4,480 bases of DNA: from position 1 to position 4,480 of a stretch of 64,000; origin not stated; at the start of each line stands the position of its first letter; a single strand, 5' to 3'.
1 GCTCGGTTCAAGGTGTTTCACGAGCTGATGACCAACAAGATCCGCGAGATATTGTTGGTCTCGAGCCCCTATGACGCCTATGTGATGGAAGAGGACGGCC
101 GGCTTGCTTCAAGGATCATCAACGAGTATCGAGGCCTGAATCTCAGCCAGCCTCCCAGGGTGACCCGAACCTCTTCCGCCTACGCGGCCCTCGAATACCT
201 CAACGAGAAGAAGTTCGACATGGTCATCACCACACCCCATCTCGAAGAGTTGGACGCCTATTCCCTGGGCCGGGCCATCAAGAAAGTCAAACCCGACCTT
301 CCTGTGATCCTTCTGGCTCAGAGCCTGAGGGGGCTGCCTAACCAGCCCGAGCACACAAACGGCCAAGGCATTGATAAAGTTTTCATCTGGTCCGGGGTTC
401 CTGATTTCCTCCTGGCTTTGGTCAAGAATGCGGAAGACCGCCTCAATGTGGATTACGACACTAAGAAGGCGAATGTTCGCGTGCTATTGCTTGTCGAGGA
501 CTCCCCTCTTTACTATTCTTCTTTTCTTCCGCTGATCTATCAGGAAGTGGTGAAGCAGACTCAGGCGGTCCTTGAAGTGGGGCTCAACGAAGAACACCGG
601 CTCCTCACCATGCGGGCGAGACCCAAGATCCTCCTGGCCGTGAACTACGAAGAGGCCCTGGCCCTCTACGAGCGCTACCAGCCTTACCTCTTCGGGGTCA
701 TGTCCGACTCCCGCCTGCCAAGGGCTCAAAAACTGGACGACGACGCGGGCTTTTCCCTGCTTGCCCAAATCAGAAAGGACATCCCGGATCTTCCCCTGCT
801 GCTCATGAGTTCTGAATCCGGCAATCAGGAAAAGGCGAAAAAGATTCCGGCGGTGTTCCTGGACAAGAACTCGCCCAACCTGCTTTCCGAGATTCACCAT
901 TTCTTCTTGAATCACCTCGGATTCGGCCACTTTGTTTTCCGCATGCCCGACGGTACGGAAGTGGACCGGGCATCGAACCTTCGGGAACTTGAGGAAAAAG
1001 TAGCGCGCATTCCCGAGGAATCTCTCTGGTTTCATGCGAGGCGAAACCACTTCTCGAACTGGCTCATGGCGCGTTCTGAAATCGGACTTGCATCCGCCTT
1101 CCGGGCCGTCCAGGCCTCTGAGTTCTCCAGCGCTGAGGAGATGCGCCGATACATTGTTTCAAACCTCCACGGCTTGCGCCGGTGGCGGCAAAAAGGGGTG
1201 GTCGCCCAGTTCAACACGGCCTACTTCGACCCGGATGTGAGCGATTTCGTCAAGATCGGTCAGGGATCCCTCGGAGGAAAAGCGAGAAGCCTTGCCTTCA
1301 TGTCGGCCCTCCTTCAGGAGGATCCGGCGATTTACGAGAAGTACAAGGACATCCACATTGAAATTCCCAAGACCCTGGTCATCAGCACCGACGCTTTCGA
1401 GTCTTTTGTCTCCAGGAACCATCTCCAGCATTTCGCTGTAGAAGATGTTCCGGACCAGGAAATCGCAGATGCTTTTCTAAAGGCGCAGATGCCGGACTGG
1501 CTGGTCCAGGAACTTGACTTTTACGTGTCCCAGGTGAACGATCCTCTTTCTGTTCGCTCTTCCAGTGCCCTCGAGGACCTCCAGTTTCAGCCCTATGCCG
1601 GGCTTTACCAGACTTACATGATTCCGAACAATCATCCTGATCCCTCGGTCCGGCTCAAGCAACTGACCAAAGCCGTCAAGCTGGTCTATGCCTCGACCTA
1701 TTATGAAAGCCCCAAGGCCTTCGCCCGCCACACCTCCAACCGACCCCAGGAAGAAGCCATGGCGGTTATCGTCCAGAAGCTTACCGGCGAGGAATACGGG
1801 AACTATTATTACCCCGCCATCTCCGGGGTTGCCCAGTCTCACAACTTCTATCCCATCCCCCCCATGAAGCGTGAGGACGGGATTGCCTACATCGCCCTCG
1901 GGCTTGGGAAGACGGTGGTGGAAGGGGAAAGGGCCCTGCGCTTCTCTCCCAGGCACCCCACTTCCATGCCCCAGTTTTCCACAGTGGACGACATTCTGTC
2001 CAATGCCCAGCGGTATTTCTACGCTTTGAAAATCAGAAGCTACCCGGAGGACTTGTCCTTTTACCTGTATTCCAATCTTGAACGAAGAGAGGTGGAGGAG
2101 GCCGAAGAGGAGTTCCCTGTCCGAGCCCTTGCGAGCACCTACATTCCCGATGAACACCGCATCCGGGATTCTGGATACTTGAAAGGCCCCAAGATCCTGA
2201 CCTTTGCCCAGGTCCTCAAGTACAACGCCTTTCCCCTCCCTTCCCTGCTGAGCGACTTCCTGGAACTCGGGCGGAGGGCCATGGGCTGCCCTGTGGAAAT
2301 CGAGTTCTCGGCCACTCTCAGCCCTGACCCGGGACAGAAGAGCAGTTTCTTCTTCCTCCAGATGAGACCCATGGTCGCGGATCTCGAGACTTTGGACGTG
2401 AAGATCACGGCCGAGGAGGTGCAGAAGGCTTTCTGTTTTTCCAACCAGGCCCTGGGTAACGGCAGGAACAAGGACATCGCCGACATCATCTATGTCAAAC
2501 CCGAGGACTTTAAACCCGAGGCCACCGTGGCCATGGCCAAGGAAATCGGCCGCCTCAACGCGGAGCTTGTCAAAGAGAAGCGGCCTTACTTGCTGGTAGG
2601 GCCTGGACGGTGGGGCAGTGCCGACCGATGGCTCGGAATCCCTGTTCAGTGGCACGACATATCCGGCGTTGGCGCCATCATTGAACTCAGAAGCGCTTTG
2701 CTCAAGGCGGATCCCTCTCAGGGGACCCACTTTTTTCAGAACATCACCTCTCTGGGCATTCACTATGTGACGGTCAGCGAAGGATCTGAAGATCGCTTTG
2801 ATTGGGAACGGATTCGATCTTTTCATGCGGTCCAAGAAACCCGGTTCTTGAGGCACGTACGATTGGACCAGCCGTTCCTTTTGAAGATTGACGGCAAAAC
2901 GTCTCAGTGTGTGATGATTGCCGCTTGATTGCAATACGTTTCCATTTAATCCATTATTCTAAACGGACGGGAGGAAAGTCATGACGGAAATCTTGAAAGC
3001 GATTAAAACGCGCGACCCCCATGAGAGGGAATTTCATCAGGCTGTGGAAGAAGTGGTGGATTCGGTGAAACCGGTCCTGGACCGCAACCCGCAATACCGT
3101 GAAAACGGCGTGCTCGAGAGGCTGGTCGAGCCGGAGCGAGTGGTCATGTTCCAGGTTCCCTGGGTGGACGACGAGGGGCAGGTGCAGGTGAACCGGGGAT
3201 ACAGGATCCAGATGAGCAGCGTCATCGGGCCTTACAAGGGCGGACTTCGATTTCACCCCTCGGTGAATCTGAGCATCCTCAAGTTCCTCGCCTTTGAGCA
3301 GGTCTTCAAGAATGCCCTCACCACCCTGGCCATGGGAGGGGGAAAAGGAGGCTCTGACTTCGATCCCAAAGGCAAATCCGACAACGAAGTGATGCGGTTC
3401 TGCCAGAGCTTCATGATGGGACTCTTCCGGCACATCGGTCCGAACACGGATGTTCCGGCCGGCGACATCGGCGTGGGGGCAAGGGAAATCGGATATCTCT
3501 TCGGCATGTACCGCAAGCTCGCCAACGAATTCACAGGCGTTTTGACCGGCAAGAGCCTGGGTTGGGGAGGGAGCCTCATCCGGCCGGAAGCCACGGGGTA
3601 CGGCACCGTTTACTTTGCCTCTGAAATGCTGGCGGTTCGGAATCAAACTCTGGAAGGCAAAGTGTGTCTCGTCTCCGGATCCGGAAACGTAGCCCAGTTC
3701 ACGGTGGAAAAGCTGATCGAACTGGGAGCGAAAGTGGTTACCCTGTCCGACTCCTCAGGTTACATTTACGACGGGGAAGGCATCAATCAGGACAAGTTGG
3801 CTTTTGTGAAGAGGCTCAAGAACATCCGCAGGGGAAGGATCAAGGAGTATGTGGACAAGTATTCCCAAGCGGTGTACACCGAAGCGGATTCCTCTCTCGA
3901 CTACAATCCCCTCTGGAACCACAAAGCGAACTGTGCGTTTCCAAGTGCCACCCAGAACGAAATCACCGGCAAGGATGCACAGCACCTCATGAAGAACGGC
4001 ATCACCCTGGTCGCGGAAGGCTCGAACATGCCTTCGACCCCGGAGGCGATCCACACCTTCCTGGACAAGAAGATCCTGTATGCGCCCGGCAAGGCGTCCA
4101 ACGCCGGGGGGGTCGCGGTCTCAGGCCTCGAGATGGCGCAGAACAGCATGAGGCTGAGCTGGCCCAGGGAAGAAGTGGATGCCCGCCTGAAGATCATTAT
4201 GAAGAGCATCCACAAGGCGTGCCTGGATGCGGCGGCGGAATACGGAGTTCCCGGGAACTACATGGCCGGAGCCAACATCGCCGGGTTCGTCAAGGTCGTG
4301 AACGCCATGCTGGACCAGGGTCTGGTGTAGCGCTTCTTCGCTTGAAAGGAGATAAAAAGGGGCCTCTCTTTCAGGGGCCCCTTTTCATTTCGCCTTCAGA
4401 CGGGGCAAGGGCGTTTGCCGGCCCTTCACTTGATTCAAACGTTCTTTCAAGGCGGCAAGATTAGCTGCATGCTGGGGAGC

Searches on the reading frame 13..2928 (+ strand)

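Call 53: search_protein_families(library=pfam, proteins=[window:13-2928:+], max_evalue=0.00001)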
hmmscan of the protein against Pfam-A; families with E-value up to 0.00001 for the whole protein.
window:13-2928:+ (971 aa): 2 families
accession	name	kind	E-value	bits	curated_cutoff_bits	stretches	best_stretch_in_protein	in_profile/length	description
PF01326.24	PPDK_N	-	2.6e-35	122.7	27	1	419-792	3-314/328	Pyruvate phosphate dikinase, AMP/ATP-binding domain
PF00072.30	Response_reg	-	2.1e-08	34.8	30.2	0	42-102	18-77/111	Response regulator receiver domain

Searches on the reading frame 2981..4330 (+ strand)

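Call 53: search_protein_families(library=pfam, proteins=[window:2981-4330:+], max_evalue=0.00001)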
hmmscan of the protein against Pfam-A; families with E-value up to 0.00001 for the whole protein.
window:2981-4330:+ (449 aa): 2 families
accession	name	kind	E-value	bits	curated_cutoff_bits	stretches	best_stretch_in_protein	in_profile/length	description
PF00208.27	ELFV_dehydrog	-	5.5e-86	288.6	23.4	1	196-447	1-241/241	Glutamate/Leucine/Phenylalanine/Valine dehydrogenase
PF02812.23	ELFV_dehydrog_N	-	4.8e-51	172.3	25.3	1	51-179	1-129/129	Glu/Leu/Phe/Val dehydrogenase, dimerisation domain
